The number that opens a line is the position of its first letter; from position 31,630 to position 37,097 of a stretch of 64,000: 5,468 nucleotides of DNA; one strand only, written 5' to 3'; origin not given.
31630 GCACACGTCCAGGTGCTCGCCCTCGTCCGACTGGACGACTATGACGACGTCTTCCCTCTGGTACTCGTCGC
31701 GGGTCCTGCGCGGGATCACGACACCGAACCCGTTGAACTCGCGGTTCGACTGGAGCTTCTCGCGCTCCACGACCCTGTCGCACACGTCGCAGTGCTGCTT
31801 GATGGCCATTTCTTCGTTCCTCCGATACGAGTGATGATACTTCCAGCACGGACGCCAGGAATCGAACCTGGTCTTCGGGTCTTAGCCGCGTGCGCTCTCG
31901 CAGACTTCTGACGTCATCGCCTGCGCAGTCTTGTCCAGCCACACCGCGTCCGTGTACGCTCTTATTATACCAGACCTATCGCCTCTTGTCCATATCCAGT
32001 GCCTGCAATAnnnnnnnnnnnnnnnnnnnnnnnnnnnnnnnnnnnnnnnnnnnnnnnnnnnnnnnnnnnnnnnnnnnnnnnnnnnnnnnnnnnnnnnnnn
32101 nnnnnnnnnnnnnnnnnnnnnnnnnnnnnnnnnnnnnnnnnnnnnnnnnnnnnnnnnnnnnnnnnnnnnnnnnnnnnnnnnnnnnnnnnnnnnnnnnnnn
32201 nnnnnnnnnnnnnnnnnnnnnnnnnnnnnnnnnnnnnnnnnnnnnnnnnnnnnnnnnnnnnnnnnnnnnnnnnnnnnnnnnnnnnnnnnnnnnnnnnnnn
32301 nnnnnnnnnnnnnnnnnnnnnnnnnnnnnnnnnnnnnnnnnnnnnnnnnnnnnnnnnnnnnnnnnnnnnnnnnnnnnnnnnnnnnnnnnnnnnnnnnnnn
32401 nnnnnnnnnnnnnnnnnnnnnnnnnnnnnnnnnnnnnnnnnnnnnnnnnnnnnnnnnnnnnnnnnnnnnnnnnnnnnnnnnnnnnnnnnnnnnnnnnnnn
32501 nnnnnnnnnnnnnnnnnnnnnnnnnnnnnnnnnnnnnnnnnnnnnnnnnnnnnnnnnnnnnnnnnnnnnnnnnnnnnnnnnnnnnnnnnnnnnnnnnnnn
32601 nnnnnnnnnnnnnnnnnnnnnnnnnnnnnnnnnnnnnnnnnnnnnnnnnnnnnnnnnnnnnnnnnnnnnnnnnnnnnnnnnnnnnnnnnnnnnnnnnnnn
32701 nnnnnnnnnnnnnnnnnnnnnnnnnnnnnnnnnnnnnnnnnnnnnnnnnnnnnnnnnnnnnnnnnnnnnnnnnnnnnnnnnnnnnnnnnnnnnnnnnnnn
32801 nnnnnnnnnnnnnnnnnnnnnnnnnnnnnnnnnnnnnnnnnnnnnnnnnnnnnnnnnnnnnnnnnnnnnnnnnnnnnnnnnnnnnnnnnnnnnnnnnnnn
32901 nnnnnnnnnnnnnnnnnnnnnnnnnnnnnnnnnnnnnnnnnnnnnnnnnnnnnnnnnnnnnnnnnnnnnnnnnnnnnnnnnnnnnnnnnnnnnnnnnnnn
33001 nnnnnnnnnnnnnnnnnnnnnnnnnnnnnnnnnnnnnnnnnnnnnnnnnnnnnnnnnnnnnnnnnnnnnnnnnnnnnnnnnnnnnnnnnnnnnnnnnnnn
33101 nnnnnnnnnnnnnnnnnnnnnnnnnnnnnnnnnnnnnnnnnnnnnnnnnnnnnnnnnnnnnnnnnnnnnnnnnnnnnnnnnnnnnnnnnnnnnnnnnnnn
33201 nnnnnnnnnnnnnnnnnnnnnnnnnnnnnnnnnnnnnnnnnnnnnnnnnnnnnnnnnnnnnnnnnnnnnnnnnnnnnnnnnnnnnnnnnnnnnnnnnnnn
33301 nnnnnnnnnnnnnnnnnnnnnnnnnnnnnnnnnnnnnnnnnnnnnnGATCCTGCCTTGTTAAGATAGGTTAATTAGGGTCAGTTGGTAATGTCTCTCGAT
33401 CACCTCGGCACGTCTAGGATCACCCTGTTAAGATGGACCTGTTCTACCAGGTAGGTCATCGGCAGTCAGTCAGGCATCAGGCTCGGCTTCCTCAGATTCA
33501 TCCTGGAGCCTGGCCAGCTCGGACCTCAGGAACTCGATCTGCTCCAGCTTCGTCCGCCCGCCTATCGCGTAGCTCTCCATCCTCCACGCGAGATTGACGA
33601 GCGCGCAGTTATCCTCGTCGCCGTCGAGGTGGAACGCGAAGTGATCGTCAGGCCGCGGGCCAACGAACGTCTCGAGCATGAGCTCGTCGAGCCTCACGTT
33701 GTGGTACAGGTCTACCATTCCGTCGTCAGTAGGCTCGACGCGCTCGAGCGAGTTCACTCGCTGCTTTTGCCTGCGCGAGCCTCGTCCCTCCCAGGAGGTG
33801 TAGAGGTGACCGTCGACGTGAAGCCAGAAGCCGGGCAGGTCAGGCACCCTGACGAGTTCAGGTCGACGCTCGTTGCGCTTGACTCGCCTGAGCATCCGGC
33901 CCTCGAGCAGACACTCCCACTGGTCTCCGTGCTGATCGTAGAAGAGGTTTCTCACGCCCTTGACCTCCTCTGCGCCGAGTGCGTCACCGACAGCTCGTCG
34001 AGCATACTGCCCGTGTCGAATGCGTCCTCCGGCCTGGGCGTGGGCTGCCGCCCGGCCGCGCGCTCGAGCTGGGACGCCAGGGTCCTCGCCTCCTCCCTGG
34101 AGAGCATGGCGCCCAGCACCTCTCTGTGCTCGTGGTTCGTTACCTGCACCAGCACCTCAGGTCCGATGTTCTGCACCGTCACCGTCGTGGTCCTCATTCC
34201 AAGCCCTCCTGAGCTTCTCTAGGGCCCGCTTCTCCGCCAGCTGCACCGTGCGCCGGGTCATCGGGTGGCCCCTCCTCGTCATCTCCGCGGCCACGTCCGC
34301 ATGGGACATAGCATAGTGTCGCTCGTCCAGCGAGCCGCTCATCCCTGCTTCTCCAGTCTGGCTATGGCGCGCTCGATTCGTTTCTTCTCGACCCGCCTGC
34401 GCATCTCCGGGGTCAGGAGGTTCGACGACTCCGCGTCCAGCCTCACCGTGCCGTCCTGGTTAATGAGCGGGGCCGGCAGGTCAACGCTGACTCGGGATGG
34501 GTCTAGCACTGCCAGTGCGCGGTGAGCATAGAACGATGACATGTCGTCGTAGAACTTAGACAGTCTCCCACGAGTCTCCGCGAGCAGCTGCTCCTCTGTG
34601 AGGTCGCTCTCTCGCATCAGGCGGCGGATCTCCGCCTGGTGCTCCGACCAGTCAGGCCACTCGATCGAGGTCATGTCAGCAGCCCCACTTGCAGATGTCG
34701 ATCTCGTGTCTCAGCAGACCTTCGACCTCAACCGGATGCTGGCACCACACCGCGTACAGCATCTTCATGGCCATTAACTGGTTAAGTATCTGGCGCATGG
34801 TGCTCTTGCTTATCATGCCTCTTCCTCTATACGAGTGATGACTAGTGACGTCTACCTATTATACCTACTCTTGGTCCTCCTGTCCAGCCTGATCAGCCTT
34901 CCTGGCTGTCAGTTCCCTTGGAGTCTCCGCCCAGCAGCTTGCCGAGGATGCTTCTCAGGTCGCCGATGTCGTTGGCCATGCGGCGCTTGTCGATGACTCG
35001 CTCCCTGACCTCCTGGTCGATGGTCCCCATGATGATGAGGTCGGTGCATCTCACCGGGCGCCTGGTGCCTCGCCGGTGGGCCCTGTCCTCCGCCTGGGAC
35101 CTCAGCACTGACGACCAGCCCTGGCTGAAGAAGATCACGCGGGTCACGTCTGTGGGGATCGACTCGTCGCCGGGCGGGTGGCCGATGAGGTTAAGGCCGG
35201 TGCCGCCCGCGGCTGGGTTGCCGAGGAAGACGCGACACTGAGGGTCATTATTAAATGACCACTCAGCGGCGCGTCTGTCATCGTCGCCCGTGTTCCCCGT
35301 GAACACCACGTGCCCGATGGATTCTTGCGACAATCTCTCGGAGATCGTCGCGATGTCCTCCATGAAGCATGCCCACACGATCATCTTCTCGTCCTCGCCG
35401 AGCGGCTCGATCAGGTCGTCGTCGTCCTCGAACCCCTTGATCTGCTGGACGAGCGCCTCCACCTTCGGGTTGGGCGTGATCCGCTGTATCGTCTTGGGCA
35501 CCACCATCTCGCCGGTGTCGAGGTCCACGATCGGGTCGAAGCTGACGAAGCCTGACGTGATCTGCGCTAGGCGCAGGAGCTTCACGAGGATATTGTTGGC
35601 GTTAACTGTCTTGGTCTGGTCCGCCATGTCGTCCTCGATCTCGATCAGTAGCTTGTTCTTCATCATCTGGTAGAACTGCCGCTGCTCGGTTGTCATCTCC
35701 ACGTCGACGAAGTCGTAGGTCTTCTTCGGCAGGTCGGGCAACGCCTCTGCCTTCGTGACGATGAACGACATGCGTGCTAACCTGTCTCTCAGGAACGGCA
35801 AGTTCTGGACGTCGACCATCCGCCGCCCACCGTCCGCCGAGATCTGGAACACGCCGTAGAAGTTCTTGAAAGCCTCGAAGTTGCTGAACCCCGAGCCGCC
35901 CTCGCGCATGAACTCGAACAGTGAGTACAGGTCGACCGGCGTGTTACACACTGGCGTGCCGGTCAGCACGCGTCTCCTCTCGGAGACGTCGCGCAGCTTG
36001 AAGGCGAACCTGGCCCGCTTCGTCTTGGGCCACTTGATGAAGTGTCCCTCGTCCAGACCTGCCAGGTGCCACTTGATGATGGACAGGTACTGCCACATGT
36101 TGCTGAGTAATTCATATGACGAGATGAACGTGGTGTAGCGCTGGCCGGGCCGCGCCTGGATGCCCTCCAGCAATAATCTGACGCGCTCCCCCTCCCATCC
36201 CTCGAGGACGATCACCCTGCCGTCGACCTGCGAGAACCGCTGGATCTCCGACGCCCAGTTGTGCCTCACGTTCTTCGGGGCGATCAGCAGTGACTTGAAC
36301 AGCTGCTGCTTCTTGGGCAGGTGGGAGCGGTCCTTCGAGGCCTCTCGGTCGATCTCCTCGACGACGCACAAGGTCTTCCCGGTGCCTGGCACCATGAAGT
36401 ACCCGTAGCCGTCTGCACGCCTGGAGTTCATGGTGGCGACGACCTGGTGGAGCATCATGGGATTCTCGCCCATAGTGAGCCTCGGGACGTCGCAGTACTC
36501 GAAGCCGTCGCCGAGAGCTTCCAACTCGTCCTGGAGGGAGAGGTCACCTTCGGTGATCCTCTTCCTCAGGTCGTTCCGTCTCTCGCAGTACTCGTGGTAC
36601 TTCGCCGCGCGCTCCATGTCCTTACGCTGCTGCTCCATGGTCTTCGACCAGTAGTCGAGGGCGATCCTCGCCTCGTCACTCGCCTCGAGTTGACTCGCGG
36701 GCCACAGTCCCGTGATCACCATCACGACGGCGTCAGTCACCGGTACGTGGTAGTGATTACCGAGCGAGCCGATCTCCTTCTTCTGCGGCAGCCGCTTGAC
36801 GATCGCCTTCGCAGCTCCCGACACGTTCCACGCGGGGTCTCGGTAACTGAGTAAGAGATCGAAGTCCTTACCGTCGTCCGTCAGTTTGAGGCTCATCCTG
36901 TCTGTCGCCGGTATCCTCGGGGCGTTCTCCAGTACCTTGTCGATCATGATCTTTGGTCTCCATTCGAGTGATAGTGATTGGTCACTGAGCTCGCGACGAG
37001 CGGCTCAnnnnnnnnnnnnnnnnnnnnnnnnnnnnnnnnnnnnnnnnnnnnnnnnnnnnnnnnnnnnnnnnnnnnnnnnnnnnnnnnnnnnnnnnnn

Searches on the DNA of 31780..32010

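Call 103: search_rna_families(source=window, start=31780, end=32010, threshold=evalue, max_evalue=10, show_alignments=2)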
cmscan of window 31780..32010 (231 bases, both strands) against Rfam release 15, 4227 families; matches with E-value up to 10: 4.
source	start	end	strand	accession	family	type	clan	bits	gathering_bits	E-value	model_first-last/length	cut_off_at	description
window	31847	31954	-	RF01852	tRNA-Sec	Gene; tRNA;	CL00001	16.7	47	0.71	1-91/91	no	Selenocysteine transfer RNA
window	31884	31922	-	RF01648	ceN65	Gene; snRNA; snoRNA; CD-box;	-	13.2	48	3.1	1-65/65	no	Caenorhabditis snoRNA ceN65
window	31855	31924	-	RF00050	FMN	Cis-reg; riboswitch;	-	11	66.2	3.6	35-104/138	no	FMN riboswitch aptamer (RFN element)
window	31867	31976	-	RF02267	Vax2os1_2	Gene; lncRNA;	-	4.6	55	1.8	347-466/466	no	Vax2os1 conserved region 2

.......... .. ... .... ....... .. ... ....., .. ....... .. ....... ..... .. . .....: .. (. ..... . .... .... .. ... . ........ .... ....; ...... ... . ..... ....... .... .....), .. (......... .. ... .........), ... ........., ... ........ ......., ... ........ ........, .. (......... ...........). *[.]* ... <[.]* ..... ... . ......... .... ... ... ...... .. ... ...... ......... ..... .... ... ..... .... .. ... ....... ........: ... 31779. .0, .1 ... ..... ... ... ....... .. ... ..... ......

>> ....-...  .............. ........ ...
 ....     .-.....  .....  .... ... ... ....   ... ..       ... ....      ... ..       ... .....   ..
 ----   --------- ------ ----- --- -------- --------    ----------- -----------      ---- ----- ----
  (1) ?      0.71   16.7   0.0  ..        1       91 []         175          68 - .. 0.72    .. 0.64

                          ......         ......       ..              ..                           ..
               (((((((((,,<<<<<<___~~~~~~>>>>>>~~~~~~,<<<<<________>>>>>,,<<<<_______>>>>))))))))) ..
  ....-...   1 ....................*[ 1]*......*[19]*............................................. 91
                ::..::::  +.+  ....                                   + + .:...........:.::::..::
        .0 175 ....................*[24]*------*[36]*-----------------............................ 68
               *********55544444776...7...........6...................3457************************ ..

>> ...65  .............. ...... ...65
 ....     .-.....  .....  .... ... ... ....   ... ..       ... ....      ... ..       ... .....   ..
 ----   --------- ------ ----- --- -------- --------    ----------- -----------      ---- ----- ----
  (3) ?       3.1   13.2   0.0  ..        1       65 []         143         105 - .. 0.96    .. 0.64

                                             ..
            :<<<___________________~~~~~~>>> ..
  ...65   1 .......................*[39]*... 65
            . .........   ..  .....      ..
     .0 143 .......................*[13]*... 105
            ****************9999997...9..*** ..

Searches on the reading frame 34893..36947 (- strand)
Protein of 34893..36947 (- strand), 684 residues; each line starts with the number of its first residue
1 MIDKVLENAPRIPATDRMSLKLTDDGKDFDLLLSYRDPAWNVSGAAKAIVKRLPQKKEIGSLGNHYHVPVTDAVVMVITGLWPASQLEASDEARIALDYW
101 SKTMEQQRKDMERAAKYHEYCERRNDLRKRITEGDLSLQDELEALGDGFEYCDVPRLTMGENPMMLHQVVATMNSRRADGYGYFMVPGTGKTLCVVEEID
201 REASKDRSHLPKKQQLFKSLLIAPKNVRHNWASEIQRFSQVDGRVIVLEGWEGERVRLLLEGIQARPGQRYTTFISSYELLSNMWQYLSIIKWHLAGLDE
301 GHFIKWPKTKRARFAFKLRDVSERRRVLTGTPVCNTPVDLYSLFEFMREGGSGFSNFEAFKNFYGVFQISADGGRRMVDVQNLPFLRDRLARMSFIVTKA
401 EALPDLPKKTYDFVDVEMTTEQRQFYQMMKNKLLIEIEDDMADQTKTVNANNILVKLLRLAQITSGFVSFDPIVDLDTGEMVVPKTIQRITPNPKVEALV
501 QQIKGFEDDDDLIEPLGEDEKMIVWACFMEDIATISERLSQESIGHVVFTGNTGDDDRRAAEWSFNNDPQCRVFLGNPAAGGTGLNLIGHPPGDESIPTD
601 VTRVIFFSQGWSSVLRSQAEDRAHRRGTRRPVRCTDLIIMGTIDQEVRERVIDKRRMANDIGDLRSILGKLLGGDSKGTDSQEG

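Call 93: find_related_loci(query=window:34893-36947:-, collection=viral_contigs, flank=10000)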
Query window:34893-36947:- (684 aa) in viral_contigs; peptide patterns used: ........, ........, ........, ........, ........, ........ (x = any residue, [..] = any of these).
No stretch of DNA in the collection matches any of the patterns.

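Call 94: search_dna_similar(query=window:34893-36947:-, collection=phages, mode=protein, max_rows=12)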
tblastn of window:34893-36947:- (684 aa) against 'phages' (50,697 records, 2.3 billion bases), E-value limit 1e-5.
Records with a match: 1654; places in all: 1658; records where one place covers at least 80% of the query: 15.
Best place of each record, by identity: <60% 1654.
By first word of the organism name: Pseudomonas 383; Escherichia 168; Gordonia 155; Streptococcus 118; Staphylococcus 89; Salmonella 87; Bacteroides 81; Vibrio 64; Mycobacterium 54; Xanthomonas 29; and 94 more.
By host as written in the record: Pseudomonas aeruginosa 150; - 141; Pseudomonas aeruginosa PAO1 108; Escherichia coli 87; Gordonia rubripertincta NRRL B-16540 57; Gordonia terrae 3612 49; Staphylococcus aureus 35; Pseudomonas sp. 33; and 489 more.
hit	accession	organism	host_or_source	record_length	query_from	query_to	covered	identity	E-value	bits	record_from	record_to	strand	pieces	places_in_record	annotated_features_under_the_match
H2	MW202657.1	Caudoviricetes sp.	Manatee Spring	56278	2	672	98%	35.0%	1e-108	368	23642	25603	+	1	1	chromatin remodeling complex ATPase-like protein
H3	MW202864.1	Caudoviricetes sp.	Manatee Spring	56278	2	672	98%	35.0%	1e-108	368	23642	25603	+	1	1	chromatin remodeling complex ATPase-like protein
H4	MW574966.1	phage 023Pt_psg01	unknown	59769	167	661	72%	29.8%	5e-44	176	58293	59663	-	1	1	DEAD/DEAH box helix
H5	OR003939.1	Phage DSL-LC04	Gammaproteobacteria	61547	161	661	73%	29.2%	5e-45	179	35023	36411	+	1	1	HepA superfamily II DNA/RNA helicase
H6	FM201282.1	Pseudomonas phage LMA2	Pseudomonas aeruginosa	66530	143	663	76%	27.9%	3e-37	155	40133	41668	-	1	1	putative helicase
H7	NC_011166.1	Pseudomonas phage LMA2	Pseudomonas aeruginosa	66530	143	663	76%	27.9%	3e-37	155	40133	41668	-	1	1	DNA helicase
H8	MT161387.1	Xanthomonas phage FoX7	Xanthomonas campestris pv. campestris ...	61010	165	663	73%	29.1%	2e-40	165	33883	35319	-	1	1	DNA helicase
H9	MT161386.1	Xanthomonas phage FoX6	Xanthomonas campestris pv. campestris ...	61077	165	663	73%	29.1%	2e-40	165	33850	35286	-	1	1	DNA helicase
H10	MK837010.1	Pseudomonas phage Pa204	Pseudomonas aeruginosa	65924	145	663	76%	27.9%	3e-37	155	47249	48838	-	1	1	DNA helicase | hypothetical protein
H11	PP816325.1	Xylella phage MATE2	Xylella fastidiosa A0PT1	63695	165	663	73%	28.9%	8e-40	164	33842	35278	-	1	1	DNA helicase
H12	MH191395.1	Xanthomonas phage XcP1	Xanthomonas campestris pv. campestris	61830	165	663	73%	28.9%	1e-39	163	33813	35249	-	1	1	hypothetical protein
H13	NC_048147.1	Xanthomonas phage XcP1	Xanthomonas campestris pv. campestris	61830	165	663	73%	28.9%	1e-39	163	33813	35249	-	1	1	DNA helicase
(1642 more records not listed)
